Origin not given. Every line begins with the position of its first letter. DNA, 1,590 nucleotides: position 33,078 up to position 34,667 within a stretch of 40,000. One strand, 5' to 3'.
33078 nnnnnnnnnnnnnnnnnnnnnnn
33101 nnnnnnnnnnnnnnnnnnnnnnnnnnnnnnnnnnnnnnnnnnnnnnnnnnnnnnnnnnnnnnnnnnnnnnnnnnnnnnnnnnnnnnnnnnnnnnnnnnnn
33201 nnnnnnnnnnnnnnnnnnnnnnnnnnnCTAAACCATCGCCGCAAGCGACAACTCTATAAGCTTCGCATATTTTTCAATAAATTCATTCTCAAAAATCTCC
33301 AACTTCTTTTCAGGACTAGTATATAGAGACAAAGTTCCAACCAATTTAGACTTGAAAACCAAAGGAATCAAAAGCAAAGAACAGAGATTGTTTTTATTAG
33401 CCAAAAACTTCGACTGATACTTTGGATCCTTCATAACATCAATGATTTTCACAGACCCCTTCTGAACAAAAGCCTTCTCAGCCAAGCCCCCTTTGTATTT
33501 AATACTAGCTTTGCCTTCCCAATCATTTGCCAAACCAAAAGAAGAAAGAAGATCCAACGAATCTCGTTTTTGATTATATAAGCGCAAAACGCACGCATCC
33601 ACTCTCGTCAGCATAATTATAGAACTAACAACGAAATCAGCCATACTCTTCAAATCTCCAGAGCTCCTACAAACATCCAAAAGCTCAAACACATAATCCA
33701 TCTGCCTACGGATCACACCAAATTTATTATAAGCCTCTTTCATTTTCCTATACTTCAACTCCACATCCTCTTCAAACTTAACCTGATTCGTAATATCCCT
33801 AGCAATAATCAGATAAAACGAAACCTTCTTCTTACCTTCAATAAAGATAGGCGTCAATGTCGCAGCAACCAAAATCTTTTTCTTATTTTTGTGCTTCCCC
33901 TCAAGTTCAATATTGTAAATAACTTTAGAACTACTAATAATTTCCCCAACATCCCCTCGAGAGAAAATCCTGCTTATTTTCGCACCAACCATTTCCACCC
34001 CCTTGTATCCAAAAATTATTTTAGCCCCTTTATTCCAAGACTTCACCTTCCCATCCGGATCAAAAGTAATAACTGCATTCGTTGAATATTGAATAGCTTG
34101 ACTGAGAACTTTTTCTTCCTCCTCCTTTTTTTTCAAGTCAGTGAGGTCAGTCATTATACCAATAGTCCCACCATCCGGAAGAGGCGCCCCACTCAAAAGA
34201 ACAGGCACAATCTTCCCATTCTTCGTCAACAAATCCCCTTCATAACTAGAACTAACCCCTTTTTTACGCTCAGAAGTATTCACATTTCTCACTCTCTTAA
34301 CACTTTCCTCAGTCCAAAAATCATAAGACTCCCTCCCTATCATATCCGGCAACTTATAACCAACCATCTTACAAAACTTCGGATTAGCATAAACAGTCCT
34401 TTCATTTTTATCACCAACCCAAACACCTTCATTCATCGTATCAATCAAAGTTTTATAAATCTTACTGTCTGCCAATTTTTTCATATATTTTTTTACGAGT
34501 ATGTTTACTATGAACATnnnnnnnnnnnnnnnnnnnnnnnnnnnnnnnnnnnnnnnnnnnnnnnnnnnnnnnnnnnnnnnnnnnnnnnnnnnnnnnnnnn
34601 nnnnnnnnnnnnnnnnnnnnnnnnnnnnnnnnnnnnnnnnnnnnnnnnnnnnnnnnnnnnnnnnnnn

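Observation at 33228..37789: Five-gene minus-strand operon linking a toxin-antitoxin pair, a Cys-ladder protein, a hydrolase-less Rel and an output-less PAS-PAS-GAF sensor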

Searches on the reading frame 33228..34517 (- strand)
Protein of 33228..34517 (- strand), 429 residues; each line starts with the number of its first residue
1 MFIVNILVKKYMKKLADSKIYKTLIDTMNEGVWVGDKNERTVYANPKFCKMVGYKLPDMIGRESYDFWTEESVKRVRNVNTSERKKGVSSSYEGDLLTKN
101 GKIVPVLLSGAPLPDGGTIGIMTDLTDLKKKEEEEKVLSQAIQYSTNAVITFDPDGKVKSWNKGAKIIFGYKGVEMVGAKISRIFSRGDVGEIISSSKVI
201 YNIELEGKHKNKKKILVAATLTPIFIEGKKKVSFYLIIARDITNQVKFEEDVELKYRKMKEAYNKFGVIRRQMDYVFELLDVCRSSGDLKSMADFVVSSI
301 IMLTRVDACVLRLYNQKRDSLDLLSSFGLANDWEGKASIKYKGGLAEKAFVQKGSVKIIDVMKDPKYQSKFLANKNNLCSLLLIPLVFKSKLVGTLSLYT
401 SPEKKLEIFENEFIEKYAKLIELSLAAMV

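Call 3: search_protein_families(library=pfam, proteins=[window:33228-34517:-], max_evalue=0.01)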
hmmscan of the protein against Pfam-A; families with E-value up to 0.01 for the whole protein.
window:33228-34517:- (429 aa): 8 families
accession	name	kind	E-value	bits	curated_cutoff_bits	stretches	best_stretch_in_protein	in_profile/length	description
PF13426.13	PAS_9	-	1.6e-25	89.8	27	2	30-127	2-103/103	PAS domain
PF00989.32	PAS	-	7.3e-18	65.1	22.6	1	21-122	3-110/113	PAS fold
PF08448.16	PAS_4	-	6.9e-15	55.7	23.1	2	27-129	3-109/110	PAS fold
PF13188.13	PAS_8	-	9.4e-15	54.3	21.8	2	21-70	3-52/65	PAS domain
PF12860.13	PAS_7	-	9.7e-08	32.6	27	1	25-133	1-115/115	PAS fold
PF08447.18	PAS_3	-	4.9e-07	30.4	25.6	1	42-114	2-76/89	PAS fold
PF13185.12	GAF_2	-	1e-06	29.4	28.6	1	288-405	3-115/136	GAF domain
PF01590.32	GAF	-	5e-05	24.3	22.4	1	288-425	1-133/133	GAF domain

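Call 6: search_protein_families(library=ncbifam, proteins=[window:33228-34517:-], max_evalue=0.01)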
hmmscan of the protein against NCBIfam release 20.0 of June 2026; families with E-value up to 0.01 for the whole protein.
window:33228-34517:- (429 aa): 15 families
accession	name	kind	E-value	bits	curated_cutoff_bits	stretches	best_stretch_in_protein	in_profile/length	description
TIGR00229.1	sensory_box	domain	1.1e-32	112.7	22.9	2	19-135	5-123/126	PAS domain S-box protein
NF008468.0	PRK11360.1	equivalog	5.7e-13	48.1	646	2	141-253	272-388/616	two-component system sensor histidine kinase AtoS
NF041552.1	TF_PrdR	equivalog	8.3e-12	44.2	795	1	129-260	127-252/577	sigma-54 dependent transcriptional regulator PrdR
NF046044.1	PnpS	equivalog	1.3e-10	40.9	400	2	129-249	48-167/390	two-component system histidine kinase PnpS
TIGR02966.1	phoR_proteo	equivalog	3.1e-09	36.3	334.2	1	134-249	4-111/333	phosphate regulon sensor histidine kinase PhoR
NF008467.0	PRK11359.1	equivalog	1.1e-07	30.3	857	1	131-250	7-133/800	oxygen-sensing cyclic-di-GMP phosphodiesterase DosP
NF033092.0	HK_WalK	equivalog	2.9e-07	29.5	725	1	129-251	251-371/594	cell wall metabolism sensor histidine kinase WalK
NF052652.1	YtvA_fam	equivalog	2.7e-05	23.9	250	0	22-65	3-49/243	YtvA family blue-light photoreceptor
NF008283.0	PRK11061.1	equivalog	3.3e-05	22.3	583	1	280-417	9-146/748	phosphoenolpyruvate--protein phosphotransferase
NF046020.1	HisKinCckABruc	equivalog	4.6e-05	21.5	1000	1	8-55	75-122/868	cell cycle histidine kinase CckA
NF045675.1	PhdiestaseDibA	equivalog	9.1e-05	21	980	1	21-67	80-126/623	phosphodiesterase DibA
NF052574.1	HisKinEspCMyxo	equivalog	0.00014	20.2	1200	1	21-105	286-373/785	serine histidine kinase EspC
NF041593.1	histid_kinase_PdhS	equivalog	0.00029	18.9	2000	1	138-186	669-717/1041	cell-division control histidine kinase PdhS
NF052573.1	HisKinEspAMyxo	equivalog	0.0012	16.9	1400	0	109-208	230-324/755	serine histidine kinase EspA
TIGR02040.1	PpsR-CrtJ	equivalog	0.004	16.3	275.4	1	20-188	134-305/442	transcriptional regulator PpsR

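Call 23: find_homologous_proteins(query=window:33228-34484:-, max_evalue=1e-20)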
Query window:33228-34484:- (418 aa): 199 proteins with E <= 1e-20 among 8000 candidates; the best 120 are listed.
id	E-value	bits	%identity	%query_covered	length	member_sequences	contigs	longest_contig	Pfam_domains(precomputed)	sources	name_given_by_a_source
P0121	5.7e-269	909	100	100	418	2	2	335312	PF08447.19,PF13426.14,PF13188.14,PF13185.13,PF12860.14,PF08448.17,PF00989.32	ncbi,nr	ncbi:PAS domain S-box protein [Candidatus Peregrinibacteria bacterium]|nr:PAS domain S-box protein [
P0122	1.8e-240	816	56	97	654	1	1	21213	PF08447.19,PF13426.14,PF13188.14,PF13185.13,PF12860.14,PF24820.2,PF01590.33,PF08670.18,PF08448.17,PF00989.32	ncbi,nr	ncbi:PAS domain S-box protein [Candidatus Peregrinibacteria bacterium]|nr:PAS domain S-box protein [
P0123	3.2e-239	812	57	97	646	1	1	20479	PF08447.19,PF13426.14,PF13188.14,PF12860.14,PF24820.2,PF08670.18,PF08448.17,PF00989.32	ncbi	-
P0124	2.4e-238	809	54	97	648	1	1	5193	PF13426.14,PF13188.14,PF18095.8,PF13185.13,PF24820.2,PF08670.18,PF13492.13,PF24990.1,PF08447.19,PF12860.14,PF01590.33,PF08448.17,PF00989.32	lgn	-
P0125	9.2e-233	790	64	98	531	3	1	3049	PF08447.19,PF13426.14,PF13188.14,PF12860.14,PF08448.17,PF00989.32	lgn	-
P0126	2.5e-226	769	63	98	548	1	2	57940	PF08447.19,PF13426.14,PF13188.14,PF12860.14,PF24820.2,PF08448.17,PF00989.32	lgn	-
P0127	2.4e-225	766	69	97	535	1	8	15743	PF08447.19,PF13426.14,PF13188.14,PF12860.14,PF24820.2,PF08448.17,PF00989.32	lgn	-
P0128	2.2e-223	759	62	98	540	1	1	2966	PF08447.19,PF13426.14,PF13188.14,PF12860.14,PF24820.2,PF01590.33,PF08670.18,PF08448.17,PF00989.32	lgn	-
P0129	8.8e-220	747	56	98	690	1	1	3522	PF13426.14,PF13188.14,PF18095.8,PF13185.13,PF24820.2,PF08670.18,PF24990.1,PF08447.19,PF12860.14,PF01590.33,PF08448.17,PF00989.32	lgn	-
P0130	4.0e-219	745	62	98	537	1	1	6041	PF08447.19,PF13426.14,PF13188.14,PF12860.14,PF24820.2,PF08670.18,PF08448.17,PF00989.32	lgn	-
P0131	1.4e-217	740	52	98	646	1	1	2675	PF08447.19,PF13426.14,PF13188.14,PF13185.13,PF12860.14,PF24820.2,PF01590.33,PF08670.18,PF08448.17,PF00989.32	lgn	-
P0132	2.2e-215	733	61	98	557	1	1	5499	PF08447.19,PF13426.14,PF13188.14,PF13185.13,PF12860.14,PF24820.2,PF01590.33,PF08448.17,PF00989.32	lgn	-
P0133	7.4e-215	731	56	98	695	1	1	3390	PF13426.14,PF13188.14,PF18095.8,PF13185.13,PF24820.2,PF08670.18,PF24990.1,PF08447.19,PF12860.14,PF01590.33,PF08448.17,PF00989.32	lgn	-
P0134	6.2e-214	728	57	98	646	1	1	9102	PF08447.19,PF13426.14,PF13188.14,PF18095.8,PF13185.13,PF12860.14,PF24820.2,PF01590.33,PF08448.17,PF00989.32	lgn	-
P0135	1.7e-213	727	60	98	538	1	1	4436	PF08447.19,PF13426.14,PF13188.14,PF13185.13,PF12860.14,PF01590.33,PF08670.18,PF08448.17,PF00989.32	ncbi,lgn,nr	ncbi:MAG: PAS domain S-box protein [bacterium]|nr:PAS domain S-box protein [bacterium]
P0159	8.5e-186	636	53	98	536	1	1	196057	PF08447.19,PF13426.14,PF13188.14,PF12860.14,PF08448.17,PF00989.32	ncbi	-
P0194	8.6e-171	586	49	99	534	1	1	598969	PF08447.19,PF13426.14,PF13188.14,PF12860.14,PF24820.2,PF08670.18,PF08448.17,PF00989.32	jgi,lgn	jgi:PAS domain S-box-containing protein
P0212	4.0e-161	554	58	98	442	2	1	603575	PF08447.19,PF13426.14,PF13188.14,PF12860.14,PF08448.17,PF00989.32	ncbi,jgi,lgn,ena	ncbi:MAG: PAS domain-containing protein [Candidatus Gracilibacteria bacterium]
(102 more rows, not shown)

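Call 39: find_encoding_contigs(protein=P0194, flank=8000, max_places=1)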
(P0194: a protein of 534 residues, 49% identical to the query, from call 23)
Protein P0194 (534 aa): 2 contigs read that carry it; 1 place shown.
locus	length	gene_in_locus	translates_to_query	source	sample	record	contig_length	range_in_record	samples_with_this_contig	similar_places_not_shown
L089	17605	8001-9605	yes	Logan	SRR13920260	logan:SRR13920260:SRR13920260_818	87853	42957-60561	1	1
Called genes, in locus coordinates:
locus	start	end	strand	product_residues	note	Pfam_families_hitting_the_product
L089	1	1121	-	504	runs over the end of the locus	PF00682:HMGL-like, PF22617:HCS_D2, PF08502:LeuA_dimer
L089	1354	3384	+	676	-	PF01464:SLT (faint)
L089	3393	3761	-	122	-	PF01042:Ribonuc_L-PSP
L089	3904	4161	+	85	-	PF01197:Ribosomal_L31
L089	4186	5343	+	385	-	-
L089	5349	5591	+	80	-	PF01783:Ribosomal_L32p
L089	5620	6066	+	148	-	PF01029:NusB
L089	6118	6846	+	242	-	PF22935:RM44_endonuclase (faint), PF14622:Ribonucleas_3_3, PF00636:Ribonuclease_3, PF00035:dsrm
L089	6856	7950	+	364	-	PF00425:Chorismate_bind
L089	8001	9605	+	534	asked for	PF00989:PAS, PF13188:PAS_8 (weak), PF13426:PAS_9 (weak), PF00989:PAS, PF08448:PAS_4 (weak), PF13426:PAS_9, PF00989:PAS (weak), PF13426:PAS_9, +5 more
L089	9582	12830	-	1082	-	-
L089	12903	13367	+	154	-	PF01252:Peptidase_A8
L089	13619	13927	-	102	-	PF01649:Ribosomal_S20p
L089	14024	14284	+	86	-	-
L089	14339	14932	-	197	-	PF00230:MIP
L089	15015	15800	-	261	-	-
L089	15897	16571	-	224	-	PF01746:tRNA_m1G_MT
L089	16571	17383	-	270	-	PF01734:Patatin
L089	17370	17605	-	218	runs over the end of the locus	PF09365:DUF2461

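Call 40: find_encoding_contigs(protein=P0212, flank=8000, max_places=1)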
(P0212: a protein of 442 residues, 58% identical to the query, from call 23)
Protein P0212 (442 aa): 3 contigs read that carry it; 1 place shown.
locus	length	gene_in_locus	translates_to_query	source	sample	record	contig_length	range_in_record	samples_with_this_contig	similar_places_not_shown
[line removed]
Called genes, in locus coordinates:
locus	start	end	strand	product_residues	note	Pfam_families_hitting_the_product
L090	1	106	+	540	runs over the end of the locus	-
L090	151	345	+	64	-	-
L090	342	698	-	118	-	-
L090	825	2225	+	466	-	PF00753:Lactamase_B, PF23023:Anti-Pycsar_Apyc1 (weak), PF12706:Lactamase_B_2 (weak), PF16661:Lactamase_B_6, PF10996:Beta-Casp, PF07521:RMMBL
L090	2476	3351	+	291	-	-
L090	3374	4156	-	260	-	PF18306:LDcluster4, PF03641:Lysine_decarbox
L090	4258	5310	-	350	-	PF07143:AttH, PF17186:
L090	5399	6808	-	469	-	PF00342:PGI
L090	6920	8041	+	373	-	PF04607:RelA_SpoT, PF02824:TGS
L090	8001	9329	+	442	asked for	PF00989:PAS, PF13188:PAS_8, PF08448:PAS_4, PF12860:PAS_7 (weak), PF13426:PAS_9, PF08447:PAS_3 (weak), PF00989:PAS (weak), PF13426:PAS_9, +1 more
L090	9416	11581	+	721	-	-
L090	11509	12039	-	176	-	PF04073:tRNA_edit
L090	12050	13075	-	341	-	-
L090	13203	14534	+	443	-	PF00206:Lyase_1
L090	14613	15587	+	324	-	PF01979:Amidohydro_1, PF07969:Amidohydro_3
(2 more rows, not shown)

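Call 41: find_encoding_contigs(protein=P0159, flank=8000, max_places=1)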
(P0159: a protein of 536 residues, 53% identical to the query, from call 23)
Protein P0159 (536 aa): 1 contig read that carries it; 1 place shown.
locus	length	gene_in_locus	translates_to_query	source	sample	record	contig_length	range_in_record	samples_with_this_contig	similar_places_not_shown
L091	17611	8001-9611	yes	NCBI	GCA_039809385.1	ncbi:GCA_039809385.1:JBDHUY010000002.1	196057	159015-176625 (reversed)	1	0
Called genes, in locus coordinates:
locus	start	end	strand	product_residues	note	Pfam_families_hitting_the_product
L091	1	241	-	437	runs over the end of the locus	PF09685:MamF_MmsF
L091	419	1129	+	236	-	PF10502:Peptidase_S26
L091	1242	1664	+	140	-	-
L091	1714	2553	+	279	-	PF00763:THF_DHG_CYH, PF02882:THF_DHG_CYH_C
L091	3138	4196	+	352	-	PF00154:RecA_N, PF08423:Rad51, PF13481:AAA_25 (faint), PF06745:ATPase (weak), PF27531:MT3502_N (weak), PF21096:RecA_C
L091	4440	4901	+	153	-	PF21982:RecX_HTH1, PF02631:RecX_HTH2, PF21981:RecX_HTH3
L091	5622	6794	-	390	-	PF15887:Peptidase_Mx (weak)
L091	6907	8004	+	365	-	PF04607:RelA_SpoT, PF02824:TGS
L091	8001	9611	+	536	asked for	PF00989:PAS, PF13188:PAS_8, PF13426:PAS_9, PF00989:PAS, PF12860:PAS_7 (weak), PF13188:PAS_8 (weak), PF13426:PAS_9, PF13426:PAS_9, +3 more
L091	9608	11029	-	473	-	-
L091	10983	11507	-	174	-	-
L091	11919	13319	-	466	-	PF02874:ATP-synt_ab_N, PF00006:ATP-synt_ab, PF22919:ATP-synt_VA_C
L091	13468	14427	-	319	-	PF00231:ATP-synt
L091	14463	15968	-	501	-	PF02874:ATP-synt_ab_N, PF00006:ATP-synt_ab, PF00306:ATP-synt_ab_C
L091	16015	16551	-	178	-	PF00213:OSCP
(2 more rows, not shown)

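Call 60: find_related_loci(query=A5, collection=metagenome_contigs, flank=7000)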
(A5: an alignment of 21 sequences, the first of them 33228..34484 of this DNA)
Query A5 (418 aa) in metagenome_contigs; peptide patterns used: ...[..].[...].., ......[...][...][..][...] (x = any residue, [..] = any of these).
441 stretches matched a pattern; 103 encode a relative of the query (tblastn E <= 1e-3); the best 80 are kept; 79 distinct loci.
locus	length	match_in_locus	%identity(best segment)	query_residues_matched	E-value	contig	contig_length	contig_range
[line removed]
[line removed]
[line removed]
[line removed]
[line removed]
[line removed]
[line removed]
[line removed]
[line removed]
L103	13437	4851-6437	61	1-418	2e-165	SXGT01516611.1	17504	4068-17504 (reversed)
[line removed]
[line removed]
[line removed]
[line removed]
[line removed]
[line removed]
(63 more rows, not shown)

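Call 71: search_solved_structures(query=A5, max_evalue=0.01, show_alignments=0)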
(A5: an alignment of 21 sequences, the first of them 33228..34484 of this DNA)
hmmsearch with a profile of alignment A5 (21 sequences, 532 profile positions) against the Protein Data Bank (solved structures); distinct sequences matched with E-value up to 0.01: 66 (the best 60 are shown).
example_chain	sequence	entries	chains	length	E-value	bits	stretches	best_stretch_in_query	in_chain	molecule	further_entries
3lyx_A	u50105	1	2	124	3.3e-11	45.5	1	241-348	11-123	Sensory box/GGDEF domain protein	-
3ewk_A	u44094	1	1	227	2e-10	42.9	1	19-164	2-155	Sensor protein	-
4mn5_A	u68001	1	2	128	1.7e-07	33.3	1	232-352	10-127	Sensor protein kinase WalK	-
3p01_A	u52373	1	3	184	3.5e-07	32.2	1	357-528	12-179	Two-component response regulator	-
3a0r_A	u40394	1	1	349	4.5e-07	31.9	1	247-352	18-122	Sensor protein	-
3a0v_A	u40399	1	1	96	6e-07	31.4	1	248-297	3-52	Sensor protein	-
7duc_A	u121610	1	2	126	6.2e-07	31.4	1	232-352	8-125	Sensor protein kinase WalK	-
9qq6_A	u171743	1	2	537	6.4e-07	31.4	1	6-153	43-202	histidine kinase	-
3a0s_A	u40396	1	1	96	7.8e-07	31.1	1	248-296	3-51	Sensor protein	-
9bgv_A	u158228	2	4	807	1.3e-06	30.3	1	122-328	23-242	Oxygen sensor protein DosP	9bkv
9cdr_A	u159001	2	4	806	1.5e-06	30.1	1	122-328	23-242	Oxygen sensor protein DosP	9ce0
7a6p_A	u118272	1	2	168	2.3e-06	29.5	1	3-56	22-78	Putative Sensory box protein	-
9clo_A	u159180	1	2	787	2.5e-06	29.4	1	13-215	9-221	Oxygen sensor protein DosP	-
9cmf_A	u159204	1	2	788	2.9e-06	29.2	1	13-215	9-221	Oxygen sensor protein DosP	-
5luv_A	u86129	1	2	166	4.4e-06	28.6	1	3-57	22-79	Putative PAS/PAC sensor protein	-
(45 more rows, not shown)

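Call 77: search_protein_families(library=padloc, proteins=[window:33228-34484:-], max_evalue=0.01)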
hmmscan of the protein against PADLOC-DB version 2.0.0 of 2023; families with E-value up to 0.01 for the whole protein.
window:33228-34484:- (418 aa): 0 families
